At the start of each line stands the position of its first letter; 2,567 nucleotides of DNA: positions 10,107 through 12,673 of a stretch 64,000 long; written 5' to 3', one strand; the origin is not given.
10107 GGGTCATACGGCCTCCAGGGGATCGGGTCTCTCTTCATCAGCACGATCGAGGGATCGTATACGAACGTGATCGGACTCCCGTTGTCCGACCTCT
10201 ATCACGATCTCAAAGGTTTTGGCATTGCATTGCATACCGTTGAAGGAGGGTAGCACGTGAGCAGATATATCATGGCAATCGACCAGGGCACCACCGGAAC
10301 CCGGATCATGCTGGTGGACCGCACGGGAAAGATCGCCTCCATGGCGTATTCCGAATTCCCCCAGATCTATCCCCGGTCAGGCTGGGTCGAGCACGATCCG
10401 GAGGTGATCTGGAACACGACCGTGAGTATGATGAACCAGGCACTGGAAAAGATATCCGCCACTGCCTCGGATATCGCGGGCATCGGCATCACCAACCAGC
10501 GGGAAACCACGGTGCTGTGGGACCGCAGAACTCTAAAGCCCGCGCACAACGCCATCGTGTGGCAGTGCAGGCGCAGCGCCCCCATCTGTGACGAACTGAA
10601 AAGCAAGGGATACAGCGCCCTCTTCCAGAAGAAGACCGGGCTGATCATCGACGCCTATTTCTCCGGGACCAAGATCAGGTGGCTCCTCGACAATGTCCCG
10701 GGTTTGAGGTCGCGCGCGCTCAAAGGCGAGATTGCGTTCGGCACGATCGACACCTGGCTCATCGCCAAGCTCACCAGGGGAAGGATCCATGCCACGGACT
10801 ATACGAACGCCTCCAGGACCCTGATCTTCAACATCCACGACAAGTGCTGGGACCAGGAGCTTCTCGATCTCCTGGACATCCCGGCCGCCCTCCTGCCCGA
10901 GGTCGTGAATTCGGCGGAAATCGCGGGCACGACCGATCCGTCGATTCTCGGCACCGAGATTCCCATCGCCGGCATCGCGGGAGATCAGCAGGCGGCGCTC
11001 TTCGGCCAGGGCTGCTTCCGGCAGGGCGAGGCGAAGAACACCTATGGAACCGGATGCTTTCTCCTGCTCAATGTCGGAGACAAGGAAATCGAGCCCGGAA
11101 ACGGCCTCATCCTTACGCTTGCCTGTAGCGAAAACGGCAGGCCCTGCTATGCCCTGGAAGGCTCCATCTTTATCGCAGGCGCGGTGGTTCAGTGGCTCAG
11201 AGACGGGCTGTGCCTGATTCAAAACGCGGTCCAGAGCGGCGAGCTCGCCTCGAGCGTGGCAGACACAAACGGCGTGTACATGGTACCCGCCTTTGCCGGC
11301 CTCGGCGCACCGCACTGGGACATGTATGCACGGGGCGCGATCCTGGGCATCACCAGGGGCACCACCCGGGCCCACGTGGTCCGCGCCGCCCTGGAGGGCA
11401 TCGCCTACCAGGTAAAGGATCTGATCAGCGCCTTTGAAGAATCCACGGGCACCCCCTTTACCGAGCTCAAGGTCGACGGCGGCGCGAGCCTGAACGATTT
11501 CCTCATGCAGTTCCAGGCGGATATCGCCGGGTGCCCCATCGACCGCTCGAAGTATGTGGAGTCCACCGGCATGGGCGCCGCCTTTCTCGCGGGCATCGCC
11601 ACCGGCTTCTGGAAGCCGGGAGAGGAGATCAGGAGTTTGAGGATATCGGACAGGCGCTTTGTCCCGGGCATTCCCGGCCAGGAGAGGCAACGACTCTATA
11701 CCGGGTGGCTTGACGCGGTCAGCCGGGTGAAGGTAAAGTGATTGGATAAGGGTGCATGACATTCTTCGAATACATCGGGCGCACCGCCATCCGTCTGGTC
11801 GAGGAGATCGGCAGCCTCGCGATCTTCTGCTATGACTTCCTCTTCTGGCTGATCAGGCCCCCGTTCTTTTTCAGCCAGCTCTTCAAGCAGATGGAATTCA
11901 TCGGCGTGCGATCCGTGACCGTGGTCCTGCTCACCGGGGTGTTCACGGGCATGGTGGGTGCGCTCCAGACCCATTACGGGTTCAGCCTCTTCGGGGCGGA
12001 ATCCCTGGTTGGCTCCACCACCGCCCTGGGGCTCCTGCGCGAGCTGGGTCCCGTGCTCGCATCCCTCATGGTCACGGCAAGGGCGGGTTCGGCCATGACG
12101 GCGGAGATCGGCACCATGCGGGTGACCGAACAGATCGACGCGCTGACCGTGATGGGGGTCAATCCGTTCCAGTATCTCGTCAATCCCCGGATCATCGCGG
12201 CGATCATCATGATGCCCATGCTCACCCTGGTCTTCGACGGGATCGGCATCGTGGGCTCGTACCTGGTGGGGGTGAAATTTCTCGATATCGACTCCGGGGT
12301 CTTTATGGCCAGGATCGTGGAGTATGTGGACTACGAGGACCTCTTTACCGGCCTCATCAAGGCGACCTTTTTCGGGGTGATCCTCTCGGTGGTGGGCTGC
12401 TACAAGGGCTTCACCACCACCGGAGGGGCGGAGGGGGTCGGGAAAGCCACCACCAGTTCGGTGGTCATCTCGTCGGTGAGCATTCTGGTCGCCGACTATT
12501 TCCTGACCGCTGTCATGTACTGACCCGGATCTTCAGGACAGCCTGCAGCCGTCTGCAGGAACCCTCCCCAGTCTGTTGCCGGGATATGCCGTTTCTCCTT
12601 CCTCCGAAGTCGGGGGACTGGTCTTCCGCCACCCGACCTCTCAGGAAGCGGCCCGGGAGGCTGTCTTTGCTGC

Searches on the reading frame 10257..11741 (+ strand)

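Call 30: search_protein_families(library=pfam, proteins=[window:10257-11741:+], max_evalue=0.00001)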
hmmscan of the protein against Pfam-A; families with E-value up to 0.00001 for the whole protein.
window:10257-11741:+ (494 aa): 2 families
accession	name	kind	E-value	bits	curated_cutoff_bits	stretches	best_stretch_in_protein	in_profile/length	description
PF00370.27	FGGY_N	-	1.1e-76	258.1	28.8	1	4-250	1-245/245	FGGY family of carbohydrate kinases, N-terminal domain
PF02782.22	FGGY_C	-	1.2e-43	149.6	27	1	260-448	2-197/198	FGGY family of carbohydrate kinases, C-terminal domain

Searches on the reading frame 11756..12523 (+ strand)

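Call 29: search_protein_families(library=pfam, proteins=[window:11756-12523:+], max_evalue=0.00001)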
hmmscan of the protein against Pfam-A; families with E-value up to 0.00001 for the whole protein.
window:11756-12523:+ (255 aa): 1 family
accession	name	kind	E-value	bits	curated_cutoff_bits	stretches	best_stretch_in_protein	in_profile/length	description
PF02405.21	MlaE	-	2e-82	276.4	22.5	1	43-252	2-211/212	Permease MlaE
